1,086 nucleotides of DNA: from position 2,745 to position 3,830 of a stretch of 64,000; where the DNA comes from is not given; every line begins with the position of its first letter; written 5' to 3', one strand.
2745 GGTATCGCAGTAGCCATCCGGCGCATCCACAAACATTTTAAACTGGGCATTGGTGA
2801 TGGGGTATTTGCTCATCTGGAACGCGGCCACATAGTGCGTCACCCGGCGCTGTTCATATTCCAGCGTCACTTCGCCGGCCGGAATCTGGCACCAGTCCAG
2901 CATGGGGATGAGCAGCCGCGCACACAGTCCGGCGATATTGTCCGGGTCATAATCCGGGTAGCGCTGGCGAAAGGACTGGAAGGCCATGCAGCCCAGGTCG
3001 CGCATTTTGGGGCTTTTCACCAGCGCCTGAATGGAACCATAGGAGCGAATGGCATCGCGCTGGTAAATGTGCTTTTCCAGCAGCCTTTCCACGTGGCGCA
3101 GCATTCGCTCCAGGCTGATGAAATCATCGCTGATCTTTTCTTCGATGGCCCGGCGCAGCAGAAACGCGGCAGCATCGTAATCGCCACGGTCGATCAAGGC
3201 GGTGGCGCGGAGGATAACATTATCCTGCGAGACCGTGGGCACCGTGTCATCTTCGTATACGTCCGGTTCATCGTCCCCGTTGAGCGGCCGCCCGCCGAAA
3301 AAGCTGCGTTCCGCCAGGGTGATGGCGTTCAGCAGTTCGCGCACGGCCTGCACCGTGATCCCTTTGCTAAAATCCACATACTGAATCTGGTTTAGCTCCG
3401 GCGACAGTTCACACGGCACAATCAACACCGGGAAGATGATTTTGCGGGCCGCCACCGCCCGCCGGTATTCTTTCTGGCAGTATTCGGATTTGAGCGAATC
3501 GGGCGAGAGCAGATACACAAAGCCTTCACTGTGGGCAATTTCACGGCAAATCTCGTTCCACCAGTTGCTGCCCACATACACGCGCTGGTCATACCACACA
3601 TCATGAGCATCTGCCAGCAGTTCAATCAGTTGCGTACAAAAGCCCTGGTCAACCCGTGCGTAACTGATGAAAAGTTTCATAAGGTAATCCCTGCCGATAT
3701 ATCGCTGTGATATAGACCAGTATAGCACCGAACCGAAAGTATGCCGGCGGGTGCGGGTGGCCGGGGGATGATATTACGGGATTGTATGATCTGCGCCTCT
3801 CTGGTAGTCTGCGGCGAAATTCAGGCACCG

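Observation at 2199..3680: Single-gene TIR domain fused to an FGE-sulfatase (SUMF1-like) domain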

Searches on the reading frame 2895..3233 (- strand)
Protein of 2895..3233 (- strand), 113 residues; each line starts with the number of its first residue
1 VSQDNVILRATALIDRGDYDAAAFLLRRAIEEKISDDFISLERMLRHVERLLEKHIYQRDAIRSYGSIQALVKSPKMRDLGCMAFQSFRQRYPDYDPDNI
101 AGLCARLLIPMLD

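Call 72: predict_structure(alignment_id=A7)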
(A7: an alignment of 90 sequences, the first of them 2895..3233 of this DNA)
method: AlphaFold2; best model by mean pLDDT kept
length: 113 residues; sequences in the alignment: 90
mean_pLDDT: 92.1   pTM: 0.72
mean pLDDT of the five models: 92.1, 91.8, 91.5, 91.5, 90.4
residues with pLDDT >= 90: 96; 70-90: 9; 50-70: 7; < 50: 1
segments of 3 or more residues with pLDDT < 50: none
pLDDT, mean of each block of 10 residues (from residue 1): 84 97 97 92 97 95 96 96 96 95 80 49
secondary structure, 60 per line:
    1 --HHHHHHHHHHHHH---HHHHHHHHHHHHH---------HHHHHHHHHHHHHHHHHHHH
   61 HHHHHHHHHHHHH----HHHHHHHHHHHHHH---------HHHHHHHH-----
elements in order: H3-15 H19-31 H41-73 H78-91 H101-108

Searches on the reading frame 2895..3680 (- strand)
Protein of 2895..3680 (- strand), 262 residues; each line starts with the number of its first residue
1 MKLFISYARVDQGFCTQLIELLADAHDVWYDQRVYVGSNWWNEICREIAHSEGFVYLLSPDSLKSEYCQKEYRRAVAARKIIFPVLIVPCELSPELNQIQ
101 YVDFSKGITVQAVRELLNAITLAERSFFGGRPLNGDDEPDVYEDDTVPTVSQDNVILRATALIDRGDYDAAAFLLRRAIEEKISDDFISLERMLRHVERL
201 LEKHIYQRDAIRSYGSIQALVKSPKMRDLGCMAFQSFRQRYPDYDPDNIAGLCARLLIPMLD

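Call 39: find_homologous_proteins(query=window:2898-3680:-, max_evalue=0.001)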
Query seq(261 aa) (261 aa): 42 proteins with E <= 0.001 among 1546 candidates.
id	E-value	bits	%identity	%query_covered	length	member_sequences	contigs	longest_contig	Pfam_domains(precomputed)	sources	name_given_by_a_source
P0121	3.1e-59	218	46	95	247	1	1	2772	PF13676.12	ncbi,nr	ncbi:MAG: toll/interleukin-1 receptor domain-containing protein, partial [Anaerolineae bacterium]|nr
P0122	3.5e-59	218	46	98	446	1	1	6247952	PF03781.23,PF13676.12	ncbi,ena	-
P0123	3.4e-58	215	44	97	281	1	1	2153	PF13676.12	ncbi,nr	ncbi:MAG: toll/interleukin-1 receptor domain-containing protein, partial [Anaerolineae bacterium]|nr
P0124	1.1e-56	210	43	99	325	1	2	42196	PF13676.12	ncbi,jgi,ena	jgi:hypothetical protein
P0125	7.3e-56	207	42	97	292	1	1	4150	PF13676.12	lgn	-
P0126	1.5e-55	206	41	99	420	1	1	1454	PF03781.23,PF13676.12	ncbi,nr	ncbi:MAG: SUMF1/EgtB/PvdO family nonheme iron enzyme, partial [Anaerolineae bacterium]|nr:SUMF1/EgtB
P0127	7.6e-55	204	44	97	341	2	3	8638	PF13676.12,PF09397.17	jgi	jgi:hypothetical protein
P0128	1.2e-54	203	42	99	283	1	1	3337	PF13676.12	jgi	jgi:hypothetical protein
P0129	1.4e-54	203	43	97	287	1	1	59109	PF13676.12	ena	-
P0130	4.5e-54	201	41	97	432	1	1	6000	PF03781.23,PF13676.12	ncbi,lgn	-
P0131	9.5e-53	197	40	100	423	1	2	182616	PF03781.23,PF13676.12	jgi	jgi:formylglycine-generating enzyme required for sulfatase activity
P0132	1.6e-52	196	42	97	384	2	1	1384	PF01582.26,PF13676.12,PF08937.17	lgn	-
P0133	2.6e-51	192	41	97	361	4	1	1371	PF03781.23,PF13676.12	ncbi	ncbi:MAG: TIR domain-containing protein, partial [Chloroflexota bacterium]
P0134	2.2e-50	189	40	100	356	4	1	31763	PF00313.29,PF13676.12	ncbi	-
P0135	3.0e-49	186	41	97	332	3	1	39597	PF13676.12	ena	-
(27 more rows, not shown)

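Call 58: search_protein_families(library=pfam, proteins=[P0134, P0127, P0124], max_evalue=0.001)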
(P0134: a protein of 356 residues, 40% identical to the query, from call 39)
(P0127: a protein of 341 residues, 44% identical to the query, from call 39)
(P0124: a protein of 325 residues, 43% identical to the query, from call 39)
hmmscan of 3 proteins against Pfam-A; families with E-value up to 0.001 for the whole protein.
P0134 (356 aa): 3 families
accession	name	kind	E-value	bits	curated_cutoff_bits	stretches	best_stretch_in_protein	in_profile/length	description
PF00313.28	CSD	-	2.9e-28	98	27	1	291-353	2-65/66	'Cold-shock' DNA-binding domain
PF13676.11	TIR_2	-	1e-19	71.7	28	1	4-108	2-111/122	TIR domain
PF07497.18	Rho_RNA_bind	-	0.00024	21.3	27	1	300-355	9-65/73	Rho termination factor, RNA-binding domain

P0127 (341 aa): 2 families
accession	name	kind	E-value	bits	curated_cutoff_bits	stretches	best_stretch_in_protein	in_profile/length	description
PF13676.11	TIR_2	-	5.1e-24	85.5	28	1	4-108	2-111/122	TIR domain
PF09397.16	FtsK_gamma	-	1.8e-23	82.5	30.6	1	276-336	2-61/63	Ftsk gamma domain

P0124 (325 aa): 1 family
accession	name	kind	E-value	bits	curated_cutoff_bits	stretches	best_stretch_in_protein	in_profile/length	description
PF13676.11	TIR_2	-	5.3e-24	85.5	28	1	4-108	2-111/122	TIR domain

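Call 84: search_protein_representatives(protein=window:2895-3680:-)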
Query: 262 residues. Proteins with E-value up to 0.001 (for the whole library): 18142; up to 1e-10: 1986; up to 1e-30: 112. The best 150 are listed.
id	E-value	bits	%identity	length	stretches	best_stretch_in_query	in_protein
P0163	3.3e-70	252.7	33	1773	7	2-120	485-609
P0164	9.8e-61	221.6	33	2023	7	3-106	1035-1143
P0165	3.5e-60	219.8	46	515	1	1-252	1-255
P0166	3.7e-57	209.9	43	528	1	1-254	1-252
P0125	1.9e-56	207.6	43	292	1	1-255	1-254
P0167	2.1e-56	207.4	45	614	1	1-257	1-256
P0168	5.0e-56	206.2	43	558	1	1-258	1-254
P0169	2.6e-55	203.8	44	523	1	1-256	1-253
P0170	2.2e-54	200.9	41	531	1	1-250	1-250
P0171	1.1e-53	198.5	41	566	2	1-251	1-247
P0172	1.2e-53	198.4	43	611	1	1-256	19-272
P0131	2.5e-53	197.4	42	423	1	1-261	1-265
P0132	5.0e-53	196.4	40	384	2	1-254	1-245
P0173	5.8e-53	196.2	40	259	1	1-256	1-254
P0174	8.2e-52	192.4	42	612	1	1-260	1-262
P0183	4.6e-48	180.1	34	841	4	3-138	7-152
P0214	5.4e-38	147.1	38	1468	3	2-106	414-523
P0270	2.0e-30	122.3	32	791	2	1-256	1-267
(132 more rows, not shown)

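Call 85: search_protein_families(library=pfam, proteins=[P0163, P0214, P0183, P0270], max_evalue=0.0001)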
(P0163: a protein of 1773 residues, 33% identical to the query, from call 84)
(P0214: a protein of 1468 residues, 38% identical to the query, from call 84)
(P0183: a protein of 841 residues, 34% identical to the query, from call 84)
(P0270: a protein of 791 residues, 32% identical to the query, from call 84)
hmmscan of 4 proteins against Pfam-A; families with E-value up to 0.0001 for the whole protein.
P0163 (1773 aa): 31 families (the best 25 are shown)
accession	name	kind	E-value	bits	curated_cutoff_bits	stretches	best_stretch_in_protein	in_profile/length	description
PF13676.11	TIR_2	-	2.9e-173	567.4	28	7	486-605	1-121/122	TIR domain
PF00400.38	WD40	-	1.1e-43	146.2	27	3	1691-1728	1-38/39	WD domain, G-beta repeat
PF25174.1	Beta-prop_THOC3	-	6.2e-33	114.4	305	1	1618-1772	87-242/272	THOC3 beta-propeller domain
PF01582.25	TIR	-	1.4e-32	113.3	21.3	1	14-89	10-85/179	TIR domain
PF25173.1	Beta-prop_WDR3_1st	-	1.5e-32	113.2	154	1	1617-1772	27-184/184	WDR3 first beta-propeller domain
PF08937.16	ThsB_TIR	-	1.6e-29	102.6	21.2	0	323-371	44-92/100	Thoeris protein ThsB, TIR-like domain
PF24814.1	WD40_Prp19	-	6.3e-29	101.3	320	2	1685-1771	117-205/281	Prp19 WD40 domain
PF25175.1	Beta-prop_WDR5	-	2.9e-27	96.1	250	1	1620-1771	11-164/296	WDR5 beta-propeller domain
PF25172.1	Beta-prop_WDR3_2nd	-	3.2e-27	96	140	3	1624-1730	180-288/293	WDR3 second beta-propeller domain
PF24817.1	WD40_WDHD1_1st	-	8.5e-22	78.1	109.9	2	1700-1772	85-157/291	WDHD1 first WD40 domain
PF25391.1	WD40_Gbeta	-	2.6e-20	73.1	150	2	1680-1772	163-255/340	G protein beta WD-40 repeat protein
PF24807.1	WD40_CDC20-Fz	-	2.1e-19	70.4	200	1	1619-1770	135-292/292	CDC20/Fizzy WD40 domain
PF24805.1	EIF3I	-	2.1e-19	70.3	200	2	1693-1773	3-82/324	EIF3I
PF25047.1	Beta-prop_TEP1_2nd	-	2.6e-17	63.3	89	1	1652-1734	82-168/255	TEP-1 second beta-propeller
PF23414.1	Beta-prop_EML_2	-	9.1e-17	61.7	90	2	1617-1694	79-159/266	Echinoderm microtubule-associated protein second beta-propeller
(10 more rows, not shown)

P0214 (1468 aa): 46 families (the best 25 are shown)
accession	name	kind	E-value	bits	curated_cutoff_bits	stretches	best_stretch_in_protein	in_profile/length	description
PF25174.1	Beta-prop_THOC3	-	1.2e-127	425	305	5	1017-1267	1-264/272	THOC3 beta-propeller domain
PF00400.38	WD40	-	1.3e-113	367.1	27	6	1247-1285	1-39/39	WD domain, G-beta repeat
PF25173.1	Beta-prop_WDR3_1st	-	6e-110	365.5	154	8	1184-1330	37-183/184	WDR3 first beta-propeller domain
PF24814.1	WD40_Prp19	-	8.3e-85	284.7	320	4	1248-1424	40-214/281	Prp19 WD40 domain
PF13676.11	TIR_2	-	3.8e-83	276.5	28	3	213-322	1-111/122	TIR domain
PF25172.1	Beta-prop_WDR3_2nd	-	9.3e-83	278.3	140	9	1253-1382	171-293/293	WDR3 second beta-propeller domain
PF25175.1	Beta-prop_WDR5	-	8.2e-74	249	250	5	1182-1448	16-282/296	WDR5 beta-propeller domain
PF23414.1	Beta-prop_EML_2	-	2.6e-63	214.3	90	6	1187-1334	10-156/266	Echinoderm microtubule-associated protein second beta-propeller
PF24817.1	WD40_WDHD1_1st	-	9.9e-63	212.5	109.9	5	1297-1423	123-257/291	WDHD1 first WD40 domain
PF24805.1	EIF3I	-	6.9e-59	200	200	6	853-958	9-112/324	EIF3I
PF24807.1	WD40_CDC20-Fz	-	4.1e-56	190.9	200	4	1188-1426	20-262/292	CDC20/Fizzy WD40 domain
PF24796.1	WDR55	-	1.1e-55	189.2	200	3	1257-1424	7-173/296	WDR55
PF25168.1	Beta-prop_WDR36-Utp21_2nd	-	1.3e-48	166.5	84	5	1017-1165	156-308/335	WDR36/Utp21 second beta-propeller domain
PF25047.1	Beta-prop_TEP1_2nd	-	3.4e-47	161.2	89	3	1249-1386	82-213/255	TEP-1 second beta-propeller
PF25391.1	WD40_Gbeta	-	9.1e-45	153.6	150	4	728-1006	62-340/340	G protein beta WD-40 repeat protein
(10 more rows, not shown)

P0183 (841 aa): 3 families
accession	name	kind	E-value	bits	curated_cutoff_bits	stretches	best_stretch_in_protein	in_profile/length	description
PF13676.11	TIR_2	-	7.1e-101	333.7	28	4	645-764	1-122/122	TIR domain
PF01582.25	TIR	-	9.6e-30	104.1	21.3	3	7-87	4-85/179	TIR domain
PF08937.16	ThsB_TIR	-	3.6e-16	59.8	21.2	0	646-729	1-93/100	Thoeris protein ThsB, TIR-like domain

P0270 (791 aa): 1 family
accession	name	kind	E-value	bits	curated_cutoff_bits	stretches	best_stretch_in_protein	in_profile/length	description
PF13676.11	TIR_2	-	3.1e-24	86.2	28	1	3-118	1-119/122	TIR domain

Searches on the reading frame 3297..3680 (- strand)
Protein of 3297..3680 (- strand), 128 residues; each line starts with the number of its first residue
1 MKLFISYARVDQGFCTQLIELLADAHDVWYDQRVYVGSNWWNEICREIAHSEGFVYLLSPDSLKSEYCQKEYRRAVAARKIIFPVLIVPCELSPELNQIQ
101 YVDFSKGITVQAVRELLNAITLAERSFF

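Call 42: search_solved_structures(query=A4, max_evalue=1, show_alignments=5)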
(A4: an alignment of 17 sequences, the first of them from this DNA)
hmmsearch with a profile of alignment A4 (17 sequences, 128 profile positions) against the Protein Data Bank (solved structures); distinct sequences matched with E-value up to 1: 43.
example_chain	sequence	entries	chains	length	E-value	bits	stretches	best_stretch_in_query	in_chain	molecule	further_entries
9mud_K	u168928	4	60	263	1.4e-05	28.6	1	3-92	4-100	Cat1 (CRISPR associated TIR 1) pentagonal filament | Cat1 (CRISPR associated TIR 1) pentagonal filament assembly | Cat1 (CRISPR-associated TIR 1)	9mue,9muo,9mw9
9m0n_A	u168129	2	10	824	6.7e-05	26.4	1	2-97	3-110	Tetratricopeptide repeat protein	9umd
8fex_A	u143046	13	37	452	7.9e-05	26.1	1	2-105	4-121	TIR-APAZ | TIR domain-containing protein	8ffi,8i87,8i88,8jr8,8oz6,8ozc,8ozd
8qlo_A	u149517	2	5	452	8.1e-05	26.1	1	2-119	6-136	Toll/interleukin-1 receptor domain-containing protein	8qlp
8sp0_A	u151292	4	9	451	8.4e-05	26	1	2-105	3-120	TIR-APAZ | TIR domain-containing protein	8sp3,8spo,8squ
8j7s_B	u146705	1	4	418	0.0002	24.9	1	2-105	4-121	TIR domain-containing protein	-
4om7_A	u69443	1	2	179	0.00023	24.6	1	3-77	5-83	Toll-like receptor 6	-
8z92_E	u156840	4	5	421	0.00069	23.1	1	3-107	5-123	TIR domain-containing protein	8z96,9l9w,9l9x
8ifk_A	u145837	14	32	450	0.00087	22.8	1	3-107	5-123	TIR domain-containing protein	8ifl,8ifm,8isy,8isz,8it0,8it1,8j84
8u7b_B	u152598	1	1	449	0.0011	22.5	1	3-107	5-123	TIR domain-containing protein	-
1fyx_A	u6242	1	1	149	0.0011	22.5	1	4-100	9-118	TOLL-LIKE RECEPTOR 2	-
8j8h_B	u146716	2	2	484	0.0011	22.4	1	3-107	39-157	TIR domain-containing protein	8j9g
1fyw_A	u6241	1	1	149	0.0012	22.3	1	4-100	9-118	TOLL-LIKE RECEPTOR 2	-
4w8g_A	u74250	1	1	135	0.0013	22.2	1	36-105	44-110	Toll-receptor-related 2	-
4w8h_A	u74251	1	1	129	0.0014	22.1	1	36-105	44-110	Toll-receptor-related 2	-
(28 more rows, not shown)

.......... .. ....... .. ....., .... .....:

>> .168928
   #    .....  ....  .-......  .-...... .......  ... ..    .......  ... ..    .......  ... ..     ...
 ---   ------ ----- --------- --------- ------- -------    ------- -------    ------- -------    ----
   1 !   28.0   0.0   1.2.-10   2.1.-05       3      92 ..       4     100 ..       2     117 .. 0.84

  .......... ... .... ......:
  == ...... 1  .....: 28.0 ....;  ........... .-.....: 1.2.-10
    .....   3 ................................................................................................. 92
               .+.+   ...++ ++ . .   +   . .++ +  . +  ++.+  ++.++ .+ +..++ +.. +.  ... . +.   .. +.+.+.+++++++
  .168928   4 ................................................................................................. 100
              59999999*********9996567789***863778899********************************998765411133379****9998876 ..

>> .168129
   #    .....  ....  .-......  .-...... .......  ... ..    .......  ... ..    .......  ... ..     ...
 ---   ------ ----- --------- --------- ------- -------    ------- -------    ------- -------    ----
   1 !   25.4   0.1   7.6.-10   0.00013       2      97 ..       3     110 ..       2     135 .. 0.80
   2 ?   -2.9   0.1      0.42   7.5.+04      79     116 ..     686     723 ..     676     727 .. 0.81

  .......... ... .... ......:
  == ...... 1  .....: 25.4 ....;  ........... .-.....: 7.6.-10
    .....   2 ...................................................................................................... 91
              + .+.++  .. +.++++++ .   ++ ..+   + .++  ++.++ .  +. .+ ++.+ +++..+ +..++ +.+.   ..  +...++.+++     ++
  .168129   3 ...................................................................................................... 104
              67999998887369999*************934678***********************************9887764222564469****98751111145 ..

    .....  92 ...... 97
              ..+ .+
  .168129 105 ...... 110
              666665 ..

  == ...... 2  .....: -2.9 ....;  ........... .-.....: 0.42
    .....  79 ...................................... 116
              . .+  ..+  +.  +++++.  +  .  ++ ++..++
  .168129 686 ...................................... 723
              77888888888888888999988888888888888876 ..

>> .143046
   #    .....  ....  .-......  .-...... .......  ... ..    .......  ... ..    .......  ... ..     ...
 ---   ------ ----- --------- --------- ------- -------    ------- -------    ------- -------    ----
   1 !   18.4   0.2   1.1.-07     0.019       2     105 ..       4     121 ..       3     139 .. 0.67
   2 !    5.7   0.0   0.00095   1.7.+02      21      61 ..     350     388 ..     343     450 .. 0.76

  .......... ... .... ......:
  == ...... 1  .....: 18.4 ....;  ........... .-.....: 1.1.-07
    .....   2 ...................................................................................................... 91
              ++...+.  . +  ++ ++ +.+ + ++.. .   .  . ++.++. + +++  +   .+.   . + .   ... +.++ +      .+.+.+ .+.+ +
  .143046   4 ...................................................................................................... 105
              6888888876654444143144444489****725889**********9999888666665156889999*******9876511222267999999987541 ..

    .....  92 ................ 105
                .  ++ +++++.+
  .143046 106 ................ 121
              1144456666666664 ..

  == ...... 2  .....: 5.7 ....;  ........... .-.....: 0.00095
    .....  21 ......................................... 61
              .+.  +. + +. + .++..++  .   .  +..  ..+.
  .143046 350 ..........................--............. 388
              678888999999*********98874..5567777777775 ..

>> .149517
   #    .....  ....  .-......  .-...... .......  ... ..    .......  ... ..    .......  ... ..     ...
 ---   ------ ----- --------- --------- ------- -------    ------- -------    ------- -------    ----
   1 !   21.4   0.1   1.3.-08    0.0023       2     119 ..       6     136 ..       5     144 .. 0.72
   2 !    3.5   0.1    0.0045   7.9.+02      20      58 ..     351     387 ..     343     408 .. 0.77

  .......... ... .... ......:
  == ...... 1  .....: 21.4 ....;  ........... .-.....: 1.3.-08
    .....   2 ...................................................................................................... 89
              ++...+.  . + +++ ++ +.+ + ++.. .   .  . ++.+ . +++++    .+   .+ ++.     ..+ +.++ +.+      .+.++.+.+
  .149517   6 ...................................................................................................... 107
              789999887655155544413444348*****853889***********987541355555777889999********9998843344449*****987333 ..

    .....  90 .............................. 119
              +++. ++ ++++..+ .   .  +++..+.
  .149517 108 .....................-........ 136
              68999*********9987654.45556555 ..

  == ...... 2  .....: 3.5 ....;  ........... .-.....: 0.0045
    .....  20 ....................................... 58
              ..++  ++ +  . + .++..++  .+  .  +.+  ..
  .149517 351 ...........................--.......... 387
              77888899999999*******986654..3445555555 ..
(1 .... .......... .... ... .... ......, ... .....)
